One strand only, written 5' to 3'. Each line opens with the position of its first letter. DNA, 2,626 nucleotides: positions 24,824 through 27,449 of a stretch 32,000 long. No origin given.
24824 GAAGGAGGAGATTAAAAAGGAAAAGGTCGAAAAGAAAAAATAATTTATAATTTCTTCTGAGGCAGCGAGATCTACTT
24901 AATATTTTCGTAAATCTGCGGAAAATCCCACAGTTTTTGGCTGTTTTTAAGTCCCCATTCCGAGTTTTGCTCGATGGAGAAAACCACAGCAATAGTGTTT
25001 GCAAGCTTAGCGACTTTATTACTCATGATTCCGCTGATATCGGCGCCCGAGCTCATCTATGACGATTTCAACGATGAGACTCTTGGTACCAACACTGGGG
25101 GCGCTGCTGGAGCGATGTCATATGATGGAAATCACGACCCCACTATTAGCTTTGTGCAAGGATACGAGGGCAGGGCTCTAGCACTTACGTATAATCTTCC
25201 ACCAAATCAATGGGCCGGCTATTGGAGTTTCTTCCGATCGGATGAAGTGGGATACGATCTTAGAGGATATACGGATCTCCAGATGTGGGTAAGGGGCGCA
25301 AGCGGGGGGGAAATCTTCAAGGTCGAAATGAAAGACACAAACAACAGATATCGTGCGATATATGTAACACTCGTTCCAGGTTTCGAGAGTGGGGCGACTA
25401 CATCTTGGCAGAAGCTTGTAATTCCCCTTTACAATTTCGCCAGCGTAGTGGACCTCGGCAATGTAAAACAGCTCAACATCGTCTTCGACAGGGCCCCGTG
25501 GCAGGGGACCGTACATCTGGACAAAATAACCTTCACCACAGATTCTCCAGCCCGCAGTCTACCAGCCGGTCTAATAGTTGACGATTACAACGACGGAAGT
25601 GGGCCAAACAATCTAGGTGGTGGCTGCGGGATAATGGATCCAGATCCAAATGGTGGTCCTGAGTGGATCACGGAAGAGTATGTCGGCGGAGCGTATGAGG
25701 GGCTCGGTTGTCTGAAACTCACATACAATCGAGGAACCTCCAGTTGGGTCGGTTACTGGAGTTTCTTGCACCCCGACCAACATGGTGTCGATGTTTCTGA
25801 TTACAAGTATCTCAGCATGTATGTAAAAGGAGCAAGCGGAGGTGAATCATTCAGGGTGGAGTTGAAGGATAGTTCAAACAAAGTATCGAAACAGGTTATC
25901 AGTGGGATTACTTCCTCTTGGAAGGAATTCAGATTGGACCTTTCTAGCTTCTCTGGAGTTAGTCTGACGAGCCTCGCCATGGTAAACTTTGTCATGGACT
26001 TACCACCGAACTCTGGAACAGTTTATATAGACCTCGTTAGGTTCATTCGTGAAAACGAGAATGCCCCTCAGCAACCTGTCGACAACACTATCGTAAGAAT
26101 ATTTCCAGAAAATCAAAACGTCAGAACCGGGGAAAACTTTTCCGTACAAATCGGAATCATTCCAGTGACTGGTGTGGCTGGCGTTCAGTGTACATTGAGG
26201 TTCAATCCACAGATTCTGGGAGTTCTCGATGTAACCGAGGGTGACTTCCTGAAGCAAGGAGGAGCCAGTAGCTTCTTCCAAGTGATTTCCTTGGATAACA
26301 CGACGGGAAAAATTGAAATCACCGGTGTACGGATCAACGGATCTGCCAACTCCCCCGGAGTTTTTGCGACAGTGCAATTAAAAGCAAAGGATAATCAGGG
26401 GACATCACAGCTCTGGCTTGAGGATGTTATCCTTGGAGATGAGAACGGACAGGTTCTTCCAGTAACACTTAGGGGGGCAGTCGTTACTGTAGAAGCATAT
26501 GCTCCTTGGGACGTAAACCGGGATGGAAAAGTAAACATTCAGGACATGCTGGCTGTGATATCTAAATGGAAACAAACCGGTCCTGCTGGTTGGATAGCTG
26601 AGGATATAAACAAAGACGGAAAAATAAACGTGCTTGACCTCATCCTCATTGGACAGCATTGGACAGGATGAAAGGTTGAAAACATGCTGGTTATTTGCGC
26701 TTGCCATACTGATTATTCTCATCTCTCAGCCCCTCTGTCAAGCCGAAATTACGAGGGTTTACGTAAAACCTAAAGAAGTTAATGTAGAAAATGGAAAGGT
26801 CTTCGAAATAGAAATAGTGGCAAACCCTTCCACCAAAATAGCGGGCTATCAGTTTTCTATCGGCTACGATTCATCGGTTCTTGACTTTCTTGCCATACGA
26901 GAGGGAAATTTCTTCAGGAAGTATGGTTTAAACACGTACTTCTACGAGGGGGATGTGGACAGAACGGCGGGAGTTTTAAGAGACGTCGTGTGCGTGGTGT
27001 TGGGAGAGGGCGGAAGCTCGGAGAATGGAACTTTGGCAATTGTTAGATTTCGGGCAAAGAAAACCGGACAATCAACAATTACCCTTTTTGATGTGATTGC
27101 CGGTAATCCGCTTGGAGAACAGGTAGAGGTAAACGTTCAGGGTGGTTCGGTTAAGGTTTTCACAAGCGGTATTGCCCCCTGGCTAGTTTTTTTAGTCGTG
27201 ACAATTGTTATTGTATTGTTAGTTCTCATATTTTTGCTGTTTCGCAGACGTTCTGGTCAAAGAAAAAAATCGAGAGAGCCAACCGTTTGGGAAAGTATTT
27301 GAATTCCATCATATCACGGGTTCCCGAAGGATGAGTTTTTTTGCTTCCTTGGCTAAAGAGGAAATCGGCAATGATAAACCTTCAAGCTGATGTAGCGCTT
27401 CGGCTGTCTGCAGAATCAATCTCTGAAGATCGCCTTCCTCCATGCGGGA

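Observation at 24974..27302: Adjacent cohesin-dockerin gene pair: putative archaeal cell-surface tethering or polymerising system with no catalytic module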

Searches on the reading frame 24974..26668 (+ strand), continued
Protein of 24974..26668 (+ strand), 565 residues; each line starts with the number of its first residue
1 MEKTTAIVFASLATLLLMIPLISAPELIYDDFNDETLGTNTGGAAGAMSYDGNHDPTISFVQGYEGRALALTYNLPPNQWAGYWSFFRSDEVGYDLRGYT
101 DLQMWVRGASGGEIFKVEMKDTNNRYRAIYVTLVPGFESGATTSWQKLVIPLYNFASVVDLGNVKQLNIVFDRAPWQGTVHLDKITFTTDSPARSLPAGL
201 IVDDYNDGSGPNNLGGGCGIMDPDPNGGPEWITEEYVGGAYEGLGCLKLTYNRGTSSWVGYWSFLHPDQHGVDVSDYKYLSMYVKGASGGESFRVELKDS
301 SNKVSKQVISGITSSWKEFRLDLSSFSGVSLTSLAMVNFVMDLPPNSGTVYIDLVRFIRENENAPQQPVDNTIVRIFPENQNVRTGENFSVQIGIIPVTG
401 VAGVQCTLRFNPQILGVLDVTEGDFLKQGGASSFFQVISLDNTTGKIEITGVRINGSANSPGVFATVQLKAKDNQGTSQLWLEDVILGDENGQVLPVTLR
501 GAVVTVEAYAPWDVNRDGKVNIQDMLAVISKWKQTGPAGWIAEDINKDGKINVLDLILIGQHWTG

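Call 57: fold_search(model_id=the predicted structure, library=pdb)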
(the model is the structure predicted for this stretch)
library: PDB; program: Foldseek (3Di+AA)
matches with E <= 10: 1574; with E <= 0.001: 154
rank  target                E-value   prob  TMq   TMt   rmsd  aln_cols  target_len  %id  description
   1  4xup_F                1.8e-10  1.00  0.21  0.35  19.9       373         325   14  Structure of the N-terminal CBM22-1-CBM22-2 tandem domain from Paenibacillus barcinonensis Xyn10C (released 2015-06-03)
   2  2xdh                  1.0e-09  1.00  0.21  0.78   3.1       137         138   16  Non-cellulosomal cohesin from the hyperthermophilic archaeon Archaeoglobus fulgidus (released 2010-05-26)
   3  5lxv_A                1.6e-09  1.00  0.20  0.61   4.3       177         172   13  Crystal structure of Ruminococcus flavefaciens scaffoldin C cohesin in complex with a dockerin from an uncharacterized (released 2016-10-19)
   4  5lxv_C                1.8e-09  1.00  0.20  0.60   4.2       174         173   13  Crystal structure of Ruminococcus flavefaciens scaffoldin C cohesin in complex with a dockerin from an uncharacterized (released 2016-10-19)
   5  4fl4_I                2.1e-09  1.00  0.21  0.37  14.4       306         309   14  Scaffoldin conformation and dynamics revealed by a ternary complex from the Clostridium thermocellum cellulosome (released 2012-06-27)
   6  5z06_B                3.4e-09  1.00  0.24  0.20  12.8       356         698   12  Crystal structure of beta-1,2-glucanase from Parabacteroides distasonis (released 2018-05-30)
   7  2jh2_A                4.2e-09  1.00  0.19  0.68   4.2       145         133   21  X-ray crystal structure of a cohesin-like module from Clostridium perfringens (released 2007-11-06)
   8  3kcp_A                4.7e-09  1.00  0.21  0.38  14.6       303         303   14  Crystal structure of interacting Clostridium thermocellum multimodular components (released 2010-02-09)
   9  4dh2_C                6.2e-09  1.00  0.21  0.69   3.4       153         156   14  Crystal structure of Coh-OlpC(Cthe_0452)-Doc435(Cthe_0435) complex: A novel type I Cohesin-Dockerin complex from Clost (released 2012-11-28)
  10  6kgc_A                6.9e-09  1.00  0.22  0.78   3.1       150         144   19  Crystal structure of CaDoc0917(R49D)-CaCohA2 complex at pH 5.4 (released 2020-07-08)
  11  4fl4_C                9.0e-09  1.00  0.22  0.39  14.7       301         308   13  Scaffoldin conformation and dynamics revealed by a ternary complex from the Clostridium thermocellum cellulosome (released 2012-06-27)
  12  6kgf_C                1.0e-08  1.00  0.21  0.75   3.0       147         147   20  Crystal structure of CaDoc0917(R16D)-CaCohA2 complex at pH 8.2 (released 2020-07-08)
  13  5z06_A                1.0e-08  1.00  0.25  0.20  15.7       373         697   12  Crystal structure of beta-1,2-glucanase from Parabacteroides distasonis (released 2018-05-30)
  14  4dh2_A                1.1e-08  1.00  0.22  0.72   3.1       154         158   14  Crystal structure of Coh-OlpC(Cthe_0452)-Doc435(Cthe_0435) complex: A novel type I Cohesin-Dockerin complex from Clost (released 2012-11-28)
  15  3ul4_A                1.4e-08  1.00  0.22  0.77   3.1       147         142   16  Crystal structure of Coh-OlpA(Cthe_3080)-Doc918(Cthe_0918) complex: A novel type I Cohesin-Dockerin complex from Clost (released 2012-11-28)
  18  6r31_A                3.4e-08  1.00  0.24  0.72   4.1       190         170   19  Family 11 Carbohydrate-Binding Module from Clostridium thermocellum in complex with beta-1,3-1,4-mixed-linked tetrasac (released 2020-02-05)
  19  1v0a                  3.4e-08  1.00  0.23  0.67   4.4       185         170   19  Family 11 Carbohydrate-Binding Module of cellulosomal cellulase Lic26A-Cel5E of Clostridium thermocellum (released 2005-01-12)
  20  1aoh_B                3.8e-08  1.00  0.22  0.75   2.9       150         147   17  SINGLE COHESIN DOMAIN FROM THE SCAFFOLDING PROTEIN CIPA OF THE CLOSTRIDIUM THERMOCELLUM CELLULOSOME (released 1998-07-08)
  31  1aoh_A                1.1e-07  1.00  0.21  0.77   2.8       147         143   17  SINGLE COHESIN DOMAIN FROM THE SCAFFOLDING PROTEIN CIPA OF THE CLOSTRIDIUM THERMOCELLUM CELLULOSOME (released 1998-07-08)
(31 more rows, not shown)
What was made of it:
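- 25046..25549 (+): N1: first CBM30/CBM11-like beta-sandwich (aa 25-192). Foldseek matches CBM11 1v0a/6r31 (TMt 0.67-0.72) and the CBM22 tandem 4xup (call 57).
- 26081..26494 (+): ORF1 cohesin (aa 370-507). Foldseek matches 2xdh, the A. fulgidus cohesin (TMt 0.78), and the ScaC cohesin 5lxv (call 57).
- On CBM30 / CBM11 (Pfam PF21582 / PF03425): Foldseek matches CBM11 1v0a/6r31 at TMt 0.67-0.72 (call 57).
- Closest known: Archaeoglobus fulgidus ORF2375/ORF2376 non-cellulosomal cohesin-dockerin pair. Same: The solved A. fulgidus cohesin 2xdh is the second-ranked Foldseek hit (after the CBM22 tandem 4xup) and the top cohesin match for ORF1 (TMt 0.78, call 57).
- Closest known: ScaC-type adaptor scaffoldins. 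Same: The ScaC cohesin (5lxv) is a top structural match (call 57).
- The ORF1 cohesin structurally resembles the adaptor ScaC cohesin (5lxv, call 57).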

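Call 64: search_protein_families(library=pfam, alignment_id=A4, max_evalue=0.00001)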
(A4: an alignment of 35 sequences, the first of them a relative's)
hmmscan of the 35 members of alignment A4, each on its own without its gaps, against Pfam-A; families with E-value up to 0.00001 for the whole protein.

A. member 1, P0022 (1100 aa): 7 families
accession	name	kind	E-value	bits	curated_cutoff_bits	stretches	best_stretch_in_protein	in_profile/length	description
PF18911.6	PKD_4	-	1.1e-25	89.9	27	1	1010-1095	4-85/85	PKD domain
PF00801.26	PKD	-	8.9e-21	74.1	23.5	1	1012-1088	2-75/80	PKD domain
PF21582.3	CBM30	-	7.3e-18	65.5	27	0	93-163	60-138/170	Carbohydrate binding domain 30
PF22352.2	K319L-like_PKD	-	2.5e-12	47.1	27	0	1033-1086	20-76/84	K319L-like, PKD domain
PF13620.12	CarboxypepD_reg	-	1.1e-10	42.1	32.3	1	823-909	2-82/82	Carboxypeptidase regulatory-like domain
PF03425.19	CBM_11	-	3.3e-08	34.2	27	0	598-661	51-109/182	Carbohydrate binding domain (family 11)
PF08547.18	CIA30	-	3.7e-08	34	24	0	265-307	50-91/157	Complex I intermediate-associated protein 30 (CIA30)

B. families by the number of members that match (of 35 scanned): 41 families (the first 25 are shown)
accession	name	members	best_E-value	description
PF21582.3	CBM30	32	2.5e-50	Carbohydrate binding domain 30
PF03425.19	CBM_11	24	1e-23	Carbohydrate binding domain (family 11)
PF08547.18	CIA30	14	1e-15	Complex I intermediate-associated protein 30 (CIA30)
PF18911.6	PKD_4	4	3.4e-41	PKD domain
PF00801.26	PKD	4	4.8e-28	PKD domain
PF13860.13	FlgD_ig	4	7.6e-12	FlgD Ig-like domain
PF10091.15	Glycoamylase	3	2.2e-64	Putative glucoamylase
PF22352.2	K319L-like_PKD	3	1.2e-12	K319L-like, PKD domain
PF04151.21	PPC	3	8.4e-10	Bacterial pre-peptidase C-terminal domain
PF05593.20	RHS_repeat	2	4e-81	RHS Repeat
PF11721.14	Malectin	2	2.3e-31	Malectin domain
PF13229.12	Beta_helix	2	5.8e-29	Right handed beta helix region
PF13620.12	CarboxypepD_reg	2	2.7e-15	Carboxypeptidase regulatory-like domain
PF19077.6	Big_13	2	9.3e-15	Bacterial Ig-like domain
PF17936.7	Big_6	2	2.3e-12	Bacterial Ig domain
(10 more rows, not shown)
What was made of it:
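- On CBM30 / CBM11 (Pfam PF21582 / PF03425): Relatives reach CBM30 E 2.5e-50 (call 64).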

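Call 65: search_protein_families(library=ncbifam, proteins=[L004:927-3413:-, window:24974-26668:+], max_evalue=0.001)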
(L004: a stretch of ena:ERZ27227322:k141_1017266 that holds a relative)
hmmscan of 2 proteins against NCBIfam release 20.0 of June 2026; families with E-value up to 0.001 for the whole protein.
L004:927-3413:- (828 aa): 0 families

window:24974-26668:+ (565 aa): 0 families

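Call 66: find_encoding_contigs(protein=P0009, flank=10000, max_places=2)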
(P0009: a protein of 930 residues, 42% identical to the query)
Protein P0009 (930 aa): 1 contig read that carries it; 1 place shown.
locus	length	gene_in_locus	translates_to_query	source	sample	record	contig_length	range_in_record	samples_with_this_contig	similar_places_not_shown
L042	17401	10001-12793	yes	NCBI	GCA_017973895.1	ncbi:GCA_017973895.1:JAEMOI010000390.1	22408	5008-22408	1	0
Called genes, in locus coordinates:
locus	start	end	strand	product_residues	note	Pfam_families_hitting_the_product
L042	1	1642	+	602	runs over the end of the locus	PF01807:Zn_ribbon_DnaG, PF08275:DNAG_N, PF01751:Toprim, PF13155:Toprim_2, PF13362:Toprim_3, PF13662:Toprim_4, PF10410:DnaB_bind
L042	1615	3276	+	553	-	PF03979:Sigma70_r1_1, PF00140:Sigma70_r1_2, PF04542:Sigma70_r2, PF04539:Sigma70_r3, PF04545:Sigma70_r4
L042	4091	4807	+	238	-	PF24481:CT398_CC, PF02591:Zn_ribbon_9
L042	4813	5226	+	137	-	PF00075:RNase_H, PF13456:RVT_3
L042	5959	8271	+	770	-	-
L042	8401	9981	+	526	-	PF13729:TraF_2 (weak), PF00691:OmpA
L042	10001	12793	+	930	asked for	PF11721:Malectin, PF10091:Glycoamylase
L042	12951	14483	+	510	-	PF08448:PAS_4 (weak), PF13426:PAS_9 (weak), PF01590:GAF, PF13185:GAF_2, PF13492:GAF_3, PF13487:HD_5, PF01966:HD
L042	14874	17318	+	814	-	PF10091:Glycoamylase, PF13860:FlgD_ig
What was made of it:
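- Tried and rejected: P0009 (GH144-like, sharing the N-module) proved to be bacterial (call 66).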

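Call 79: search_protein_families(library=ncbifam, proteins=[L006:5487-6098:+, L003:9727-10344:-], max_evalue=10)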
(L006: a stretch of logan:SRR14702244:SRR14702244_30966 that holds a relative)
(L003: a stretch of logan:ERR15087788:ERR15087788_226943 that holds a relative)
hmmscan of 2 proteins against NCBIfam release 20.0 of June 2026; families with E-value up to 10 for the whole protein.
L006:5487-6098:+ (204 aa): 0 families

L003:9727-10344:- (205 aa): 2 families
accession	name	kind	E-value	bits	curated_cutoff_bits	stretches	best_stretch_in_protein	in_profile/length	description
NF002452.0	PRK01631.1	equivalog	0.049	13.6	144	1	133-157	40-64/76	hypothetical protein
NF040942.2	hypo_ExtJ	equivalog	1.2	9.6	52.5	1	1-47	1-48/77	selenite/tellurite reduction operon protein ExtJ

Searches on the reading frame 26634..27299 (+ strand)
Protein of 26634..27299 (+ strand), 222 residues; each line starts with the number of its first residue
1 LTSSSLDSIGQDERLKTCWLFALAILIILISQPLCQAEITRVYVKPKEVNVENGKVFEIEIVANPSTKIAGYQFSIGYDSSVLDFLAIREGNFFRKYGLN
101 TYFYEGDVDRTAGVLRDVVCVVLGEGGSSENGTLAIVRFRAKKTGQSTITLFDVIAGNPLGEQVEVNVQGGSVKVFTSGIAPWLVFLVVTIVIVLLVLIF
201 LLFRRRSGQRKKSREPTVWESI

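Call 3: search_protein_families(library=pfam, proteins=[window:26634-27299:+], max_evalue=1)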
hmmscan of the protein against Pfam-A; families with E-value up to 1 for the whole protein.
window:26634-27299:+ (222 aa): 5 families
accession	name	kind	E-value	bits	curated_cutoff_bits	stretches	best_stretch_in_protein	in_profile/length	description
PF00963.24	Cohesin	-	9.6e-11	42.5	24.1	1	44-174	3-138/139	Cohesin domain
PF14575.11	EphA2_TM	-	0.075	14.2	28.9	1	186-215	4-33/74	Ephrin type-A receptor 2 transmembrane domain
PF09394.16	Inhibitor_I42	-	0.12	13.2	27.2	0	50-76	1-24/91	Chagasin family peptidase inhibitor I42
PF10717.14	ODV-E18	-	0.48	10.8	28.1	1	179-209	21-51/87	Occlusion-derived virus envelope protein ODV-E18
PF14316.11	DUF4381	-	0.5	11.1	27.2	1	183-212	21-50/145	Domain of unknown function (DUF4381)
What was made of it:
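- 26742..27161 (+): ORF2 cohesin (aa 23-162). Pfam Cohesin over 3-138 of 139 positions, E 9.6e-11 (call 3).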

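Call 27: find_homologous_proteins(query=window:26676-27299:+, max_evalue=0.001)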
Query window:26676-27299:+ (208 aa): 3 proteins with E <= 0.001 among 421 candidates.
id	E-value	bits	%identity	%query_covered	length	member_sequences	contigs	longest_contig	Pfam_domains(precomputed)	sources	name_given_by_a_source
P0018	3.6e-127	440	97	100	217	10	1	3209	PF00963.25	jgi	-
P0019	4.0e-98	345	74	100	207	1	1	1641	PF00963.25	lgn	-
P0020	1.4e-64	236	51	97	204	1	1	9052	PF00963.25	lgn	-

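Call 65: search_protein_families(library=ncbifam, proteins=[window:26676-27299:+], max_evalue=0.001)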
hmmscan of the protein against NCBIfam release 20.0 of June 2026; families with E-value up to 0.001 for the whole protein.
window:26676-27299:+ (208 aa): 0 families

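Call 79: search_protein_families(library=ncbifam, proteins=[window:26676-27299:+], max_evalue=10)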
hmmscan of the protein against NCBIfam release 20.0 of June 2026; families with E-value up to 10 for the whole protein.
window:26676-27299:+ (208 aa): 4 families
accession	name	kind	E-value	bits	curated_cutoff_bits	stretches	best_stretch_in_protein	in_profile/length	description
NF033506.0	PACE-CTERM-PROT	exception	0.0095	14.6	110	1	143-190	572-622/627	putative S-layer protein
NF042931.1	SAG1386_EF1546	equivalog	0.079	13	80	1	166-201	27-62/158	SAG1386/EF1546 family surface-associated protein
TIGR01478.1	STEVOR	paralog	0.091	12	166.65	1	159-197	259-295/308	STEVOR family variant surface protein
TIGR00739.1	yajC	equivalog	0.16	12.1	44.2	1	172-201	4-33/84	preprotein translocase subunit YajC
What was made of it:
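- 27258..27299 (+): ORF2 short basic cytoplasmic tail (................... region). No archaeosortase-type sorting signal was recognised (call 79).
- Tried and rejected: A permissive scan of four anchor proteins found no PGF-CTERM or archaeosortase-type signal, only an insignificant PACE-CTERM hit of 14.6 bits against a cut-off of 110 (call 79).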

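Call 80: predict_structure(alignment_id=A7)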
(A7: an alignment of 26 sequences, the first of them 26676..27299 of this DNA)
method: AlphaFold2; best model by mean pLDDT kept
length: 208 residues; sequences in the alignment: 26
mean_pLDDT: 90.5   pTM: 0.71
mean pLDDT of the five models: 90.5, 89.7, 89.3, 87.7, 87.4
residues with pLDDT >= 90: 150; 70-90: 33; 50-70: 25; < 50: 0
segments of 3 or more residues with pLDDT < 50: none
pLDDT, mean of each block of 10 residues (from residue 1): 80 78 88 97 98 98 99 98 95 98 97 96 98 98 97 98 78 90 92 63 58
secondary structure, 60 per line:
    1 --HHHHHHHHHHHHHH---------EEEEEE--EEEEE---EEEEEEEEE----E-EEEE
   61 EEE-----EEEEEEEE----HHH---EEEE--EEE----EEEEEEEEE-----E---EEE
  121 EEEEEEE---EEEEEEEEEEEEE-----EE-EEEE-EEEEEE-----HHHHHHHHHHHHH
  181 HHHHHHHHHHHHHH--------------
elements in order: H3-16 E26-31 E34-38 E42-50 E57-63 E69-76 E87-90 E93-95 E100-108 E118-127 E131-143 E152-155 E157-162 H168-194
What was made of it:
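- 26676..27302 (+): ORF2, 208 aa (TTG start): a membrane-anchored single cohesin. AF2 mean pLDDT 90.5 (call 80).
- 26676..26741 (+): ORF2 signal peptide (aa 1-22, ...PLCQA|EI). AF2 helix aa 3-16 (call 80).
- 26742..27161 (+): AF2 beta-sandwich aa 26-162 with pLDDT 95-99 (call 80).
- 27177..27257 (+): ORF2 C-terminal transmembrane helix (aa 168-194), only about 5 residues after the last cohesin strand. AF2 helix aa 168-194 (call 80).
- On Cohesin domain (Pfam PF00963): The ORF2 model is an all-beta domain at aa 26-162 with pLDDT 95-99 (call 80); ORF2 was not itself fold-searched.
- On CttA-ScaE-type adhesion module: The preceding module is a canonical cohesin (call 3), and the anchor is a TM helix (call 80).
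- Checked: AF2 gives a beta-sandwich at aa 26-162 and a helix at aa 168-194 (call 80).
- The ORF2 cohesin sits only about 5 residues from the membrane (call 80), so the complex starts inside the pseudo-periplasm.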
